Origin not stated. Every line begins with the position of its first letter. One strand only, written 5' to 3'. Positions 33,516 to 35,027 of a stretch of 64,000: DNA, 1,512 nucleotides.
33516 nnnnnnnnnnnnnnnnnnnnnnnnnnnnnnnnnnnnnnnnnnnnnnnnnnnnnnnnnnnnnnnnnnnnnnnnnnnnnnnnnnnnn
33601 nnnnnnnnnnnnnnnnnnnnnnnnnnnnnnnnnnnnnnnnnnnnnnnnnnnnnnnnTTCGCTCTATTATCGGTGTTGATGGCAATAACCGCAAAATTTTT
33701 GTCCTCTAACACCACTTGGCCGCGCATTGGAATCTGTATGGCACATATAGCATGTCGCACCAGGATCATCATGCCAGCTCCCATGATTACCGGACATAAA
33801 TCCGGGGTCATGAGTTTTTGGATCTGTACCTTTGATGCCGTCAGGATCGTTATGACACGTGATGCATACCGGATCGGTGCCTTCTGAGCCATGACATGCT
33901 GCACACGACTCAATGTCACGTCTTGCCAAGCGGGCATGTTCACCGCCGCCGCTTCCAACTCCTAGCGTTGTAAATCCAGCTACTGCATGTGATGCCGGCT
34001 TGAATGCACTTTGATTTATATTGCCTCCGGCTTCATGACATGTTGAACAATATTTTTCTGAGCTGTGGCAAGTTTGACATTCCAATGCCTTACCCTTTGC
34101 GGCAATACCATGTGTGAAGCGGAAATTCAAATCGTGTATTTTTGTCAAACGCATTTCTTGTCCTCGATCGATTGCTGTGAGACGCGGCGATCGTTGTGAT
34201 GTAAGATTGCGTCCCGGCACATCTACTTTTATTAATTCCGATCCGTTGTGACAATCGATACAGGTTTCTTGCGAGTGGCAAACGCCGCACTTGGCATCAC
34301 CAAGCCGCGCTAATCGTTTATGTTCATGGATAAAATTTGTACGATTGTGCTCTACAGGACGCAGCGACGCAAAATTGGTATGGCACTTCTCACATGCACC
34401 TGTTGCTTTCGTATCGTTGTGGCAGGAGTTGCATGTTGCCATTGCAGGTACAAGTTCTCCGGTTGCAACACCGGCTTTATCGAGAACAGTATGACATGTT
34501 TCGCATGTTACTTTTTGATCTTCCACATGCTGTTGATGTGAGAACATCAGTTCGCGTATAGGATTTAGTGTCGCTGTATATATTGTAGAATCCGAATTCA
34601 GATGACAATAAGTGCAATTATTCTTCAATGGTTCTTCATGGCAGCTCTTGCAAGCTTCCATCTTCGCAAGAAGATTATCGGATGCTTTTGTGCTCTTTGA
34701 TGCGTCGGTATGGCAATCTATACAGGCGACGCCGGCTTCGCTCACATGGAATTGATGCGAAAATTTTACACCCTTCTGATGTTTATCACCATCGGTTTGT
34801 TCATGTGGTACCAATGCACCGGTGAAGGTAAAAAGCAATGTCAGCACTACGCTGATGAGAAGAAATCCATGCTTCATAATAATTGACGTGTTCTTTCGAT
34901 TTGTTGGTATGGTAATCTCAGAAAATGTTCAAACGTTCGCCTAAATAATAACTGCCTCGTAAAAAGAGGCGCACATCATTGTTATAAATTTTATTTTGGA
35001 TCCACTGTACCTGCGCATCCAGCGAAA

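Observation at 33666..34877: Very haem-dense periplasmic cytochrome: 14 CxxCH motifs in 403 residues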

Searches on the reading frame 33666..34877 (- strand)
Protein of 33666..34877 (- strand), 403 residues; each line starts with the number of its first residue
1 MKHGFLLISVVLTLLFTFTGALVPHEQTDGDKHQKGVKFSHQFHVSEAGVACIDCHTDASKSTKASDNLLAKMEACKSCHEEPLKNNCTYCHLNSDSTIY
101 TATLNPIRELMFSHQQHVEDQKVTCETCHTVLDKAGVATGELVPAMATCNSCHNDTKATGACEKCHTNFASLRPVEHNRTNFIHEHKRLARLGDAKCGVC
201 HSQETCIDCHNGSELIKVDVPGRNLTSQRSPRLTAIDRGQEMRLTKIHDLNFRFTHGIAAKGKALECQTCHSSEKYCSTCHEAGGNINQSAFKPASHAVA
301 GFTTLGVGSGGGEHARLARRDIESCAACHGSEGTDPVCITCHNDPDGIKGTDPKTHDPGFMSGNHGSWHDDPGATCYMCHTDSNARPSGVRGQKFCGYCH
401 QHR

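Call 3: search_protein_families(library=pfam, proteins=[window:33666-34877:-], max_evalue=0.01)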
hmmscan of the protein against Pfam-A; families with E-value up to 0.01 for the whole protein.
window:33666-34877:- (403 aa): 6 families
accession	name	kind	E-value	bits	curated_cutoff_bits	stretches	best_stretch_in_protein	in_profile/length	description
PF14522.11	Cytochrome_C7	-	1e-18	67.3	24.8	3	37-92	1-66/67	Cytochrome c7 and related cytochrome c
PF14537.11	Cytochrom_c3_2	-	1.1e-11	45.5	25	0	324-401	8-79/79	Cytochrome c3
PF02085.21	Cytochrom_CIII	-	2.5e-10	41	22.9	1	320-400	31-101/101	Class III cytochrome C family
PF22113.1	Mtrc-MtrF_II-IV_dom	-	8.6e-09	35.6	30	1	51-208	8-170/176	Outer membrane cytochrome MtrC/MtrF-like, domains II/IV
PF05495.17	zf-CHY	-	0.0014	19.4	31.3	0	122-170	18-66/68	CHY zinc finger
PF07191.17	Zn_ribbon_6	-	0.003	18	25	1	124-172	2-42/67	Double zinc ribbon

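Call 4: search_protein_families(library=ncbifam, proteins=[window:33666-34877:-], max_evalue=0.01)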
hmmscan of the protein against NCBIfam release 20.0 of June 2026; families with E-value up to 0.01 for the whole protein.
window:33666-34877:- (403 aa): 4 families
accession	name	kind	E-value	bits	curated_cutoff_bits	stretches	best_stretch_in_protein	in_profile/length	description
NF041781.1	mnquin_red_QrcA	equivalog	5.2e-12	45.7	180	2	100-157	24-75/174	menaquinone reductase multiheme cytochrome c subunit QrcA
TIGR04257.1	nanowire_3heme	domain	2.2e-08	34.1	40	2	104-167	7-75/75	c(7)-type cytochrome triheme domain-containing protein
NF045713.1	CxxCH_16_HmcA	equivalog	2e-07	30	400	1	51-347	113-391/541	sulfate respiration complex hexadecaheme cytochrome HmcA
NF040996.1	MamX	equivalog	0.0074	15.8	400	1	121-168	51-100/264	magnetosome protein MamX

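Call 6: find_homologous_proteins(query=window:33666-34877:-)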
Query window:33666-34877:- (403 aa): 1085 proteins with E <= 0.001 among 6787 candidates; the best 120 are listed.
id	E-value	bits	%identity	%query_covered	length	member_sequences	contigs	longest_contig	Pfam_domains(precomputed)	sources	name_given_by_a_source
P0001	1.0e-280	949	100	100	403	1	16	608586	PF14537.12,PF02085.22,PF14522.12,PF22113.2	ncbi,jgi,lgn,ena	jgi:hypothetical protein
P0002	1.0e-242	824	85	100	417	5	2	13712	PF14537.12,PF02085.22,PF14522.12,PF22113.2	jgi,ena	-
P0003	1.1e-239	814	85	100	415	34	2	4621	PF14537.12,PF02085.22,PF14522.12,PF22113.2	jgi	jgi:hypothetical protein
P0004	9.9e-236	801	83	100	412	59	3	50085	PF14537.12,PF02085.22,PF14522.12,PF22113.2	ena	-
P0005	3.5e-227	773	80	100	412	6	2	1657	PF14537.12,PF02085.22,PF14522.12,PF22113.2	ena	-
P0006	3.3e-223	759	78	99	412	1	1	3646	PF14537.12,PF02085.22,PF14522.12,PF22113.2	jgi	jgi:c(7)-type cytochrome triheme protein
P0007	2.4e-219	747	77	100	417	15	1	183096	PF14537.12,PF02085.22,PF14522.12,PF22113.2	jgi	jgi:hypothetical protein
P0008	2.3e-214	730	75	100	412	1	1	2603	PF14537.12,PF02085.22,PF14522.12,PF22113.2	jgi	jgi:Cytochrome c7 and related cytochrome c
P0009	1.1e-213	728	74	100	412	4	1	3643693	PF14537.12,PF02085.22,PF14522.12,PF22113.2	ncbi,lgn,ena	-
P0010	7.7e-210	715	75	100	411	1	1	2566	PF14537.12,PF02085.22,PF14522.12,PF22113.2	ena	-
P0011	3.2e-209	713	74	95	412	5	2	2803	PF14537.12,PF02085.22,PF14522.12,PF22113.2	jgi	jgi:hypothetical protein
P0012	4.1e-208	710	75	94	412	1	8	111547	PF14537.12,PF02085.22,PF14522.12,PF22113.2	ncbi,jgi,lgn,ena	-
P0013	9.2e-207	705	73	100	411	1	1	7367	PF14537.12,PF02085.22,PF14522.12,PF22113.2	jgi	jgi:c(7)-type cytochrome triheme protein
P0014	2.6e-206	704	73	99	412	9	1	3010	PF14537.12,PF02085.22,PF14522.12,PF22113.2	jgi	jgi:hypothetical protein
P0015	2.6e-205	701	73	99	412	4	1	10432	PF14537.12,PF02085.22,PF14522.12,PF22113.2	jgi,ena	-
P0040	5.0e-175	601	67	92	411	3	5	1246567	PF14537.12,PF02085.22,PF14522.12,PF22113.2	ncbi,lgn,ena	-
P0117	1.4e-146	507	54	99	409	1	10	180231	PF14537.12,PF02085.22,PF14522.12,PF22113.2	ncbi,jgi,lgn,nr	ncbi:MAG: cytochrome c3 family protein [Ignavibacteria bacterium]|nr:cytochrome c3 family protein [I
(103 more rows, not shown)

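Call 9: find_related_loci(query=A1, collection=genome_contigs, flank=8000)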
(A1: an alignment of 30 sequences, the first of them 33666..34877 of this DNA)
Query A1 (403 aa) in genome_contigs; peptide patterns used: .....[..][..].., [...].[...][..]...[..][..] (x = any residue, [..] = any of these).
273 stretches matched a pattern; 105 encode a relative of the query (tblastn E <= 1e-3); the best 80 are kept; 80 distinct loci.
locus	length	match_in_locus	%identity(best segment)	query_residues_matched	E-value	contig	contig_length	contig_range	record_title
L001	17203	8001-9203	88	1-401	0e+0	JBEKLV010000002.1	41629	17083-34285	MAG: Bacteroidota bacterium isolate SPRUCE 379 SPRUCE_379_2, whole genome shotgun sequence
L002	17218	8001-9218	86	1-403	0e+0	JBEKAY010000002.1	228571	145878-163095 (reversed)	MAG: Bacteroidota bacterium isolate SPRUCE 123 SPRUCE_123_2, whole genome shotgun sequence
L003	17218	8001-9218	77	1-403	0e+0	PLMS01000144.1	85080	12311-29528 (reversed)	MAG: Ignavibacteriae bacterium isolate fen_1299 73.20120800_E2X.46_contig_912, whole genome shotgun sequence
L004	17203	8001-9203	75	1-401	0e+0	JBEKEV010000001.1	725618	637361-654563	MAG: Bacteroidota bacterium isolate SPRUCE 214 SPRUCE_214_1, whole genome shotgun sequence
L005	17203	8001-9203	74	1-401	0e+0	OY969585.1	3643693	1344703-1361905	MAG: Ignavibacteriota bacterium isolate MFD03726.bin.c.11 genome assembly, chromosome: 1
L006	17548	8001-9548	74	2-401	0e+0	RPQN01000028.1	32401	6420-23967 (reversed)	MAG: Ignavibacteriae bacterium isolate metabat2.334 metabat2.334_Contig_542729, whole genome shotgun sequence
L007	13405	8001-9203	70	1-401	0e+0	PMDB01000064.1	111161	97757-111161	MAG: Ignavibacteriae bacterium isolate fen_1287 73.20120700_E2X.73_contig_51374, whole genome shotgun sequence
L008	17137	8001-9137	75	23-401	0e+0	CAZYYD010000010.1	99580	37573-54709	MAG TPA_asm: uncultured Ignavibacteriaceae bacterium isolate SRP178699_co1_24 genome assembly, contig: NODE_126_length_9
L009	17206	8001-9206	69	1-402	0e+0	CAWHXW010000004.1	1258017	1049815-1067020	MAG: Ignavibacteriota bacterium isolate MFD01476.bin.1.150 genome assembly, contig: contig_44924, whole genome shotgun s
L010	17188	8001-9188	66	6-401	3e-178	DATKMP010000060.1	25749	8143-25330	MAG TPA_asm: Bacteroidota bacterium isolate SMAG_U14714 k141_2758522, whole genome shotgun sequence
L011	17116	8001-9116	67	30-401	7e-175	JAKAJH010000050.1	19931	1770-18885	MAG: Bacteroidetes bacterium isolate WY3.bin82 NODE_4441_length_19931_cov_1.869319, whole genome shotgun sequence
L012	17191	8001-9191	62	5-401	6e-174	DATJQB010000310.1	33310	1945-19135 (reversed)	MAG TPA_asm: Bacteroidota bacterium isolate SMAG_U14929 k141_170632, whole genome shotgun sequence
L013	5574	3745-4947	61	1-401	1e-174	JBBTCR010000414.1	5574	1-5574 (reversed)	MAG: Bacteroidota bacterium isolate H43-bin226_1 H43_bin226_1_000000000414, whole genome shotgun sequence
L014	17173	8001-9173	62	11-401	8e-171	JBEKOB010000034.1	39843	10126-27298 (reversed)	MAG: Bacteroidota bacterium isolate SPRUCE 430 SPRUCE_430_34, whole genome shotgun sequence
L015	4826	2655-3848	61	1-401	1e-173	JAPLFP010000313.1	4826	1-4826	MAG: Ignavibacteriales bacterium isolate LacPavin_0920_SED5_MAG_52_10 LacPavin_0920_SED5_scaffold_1544226, whole genome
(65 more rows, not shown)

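Call 28: predict_structure(alignment_id=A2)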
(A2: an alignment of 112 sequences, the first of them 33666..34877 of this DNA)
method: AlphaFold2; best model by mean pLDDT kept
length: 403 residues; sequences in the alignment: 112
mean_pLDDT: 56.8   pTM: 0.40
mean pLDDT of the five models: 56.8, 53.9, 53.2, 53.2, 49.1
residues with pLDDT >= 90: 29; 70-90: 90; 50-70: 83; < 50: 201
segments of 3 or more residues with pLDDT < 50: 23-34, 173-181, 187-291, 306-310, 330-336, 345-403
pLDDT, mean of each block of 10 residues (from residue 1): 80 82 42 61 87 91 87 82 66 76 71 91 89 65 74 70 63 46 49 44 46 34 42 40 29 32 35 42 44 62 53 60 51 48 47 41 35 40 44 39 32
secondary structure, 60 per line:
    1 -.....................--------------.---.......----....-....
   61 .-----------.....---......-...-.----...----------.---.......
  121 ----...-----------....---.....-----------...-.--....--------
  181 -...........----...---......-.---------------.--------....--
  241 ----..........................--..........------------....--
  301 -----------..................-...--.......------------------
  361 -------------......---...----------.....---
elements in order: H2-22 H41-47 H52-55 H57-61 H73-77 H81-86 H114-120 H139-142 H146-150 H169-172 H182-192 H203-208 H235-238 H245-270 H273-282 H295-298 H312-329 H336-342 H374-379 H396-400
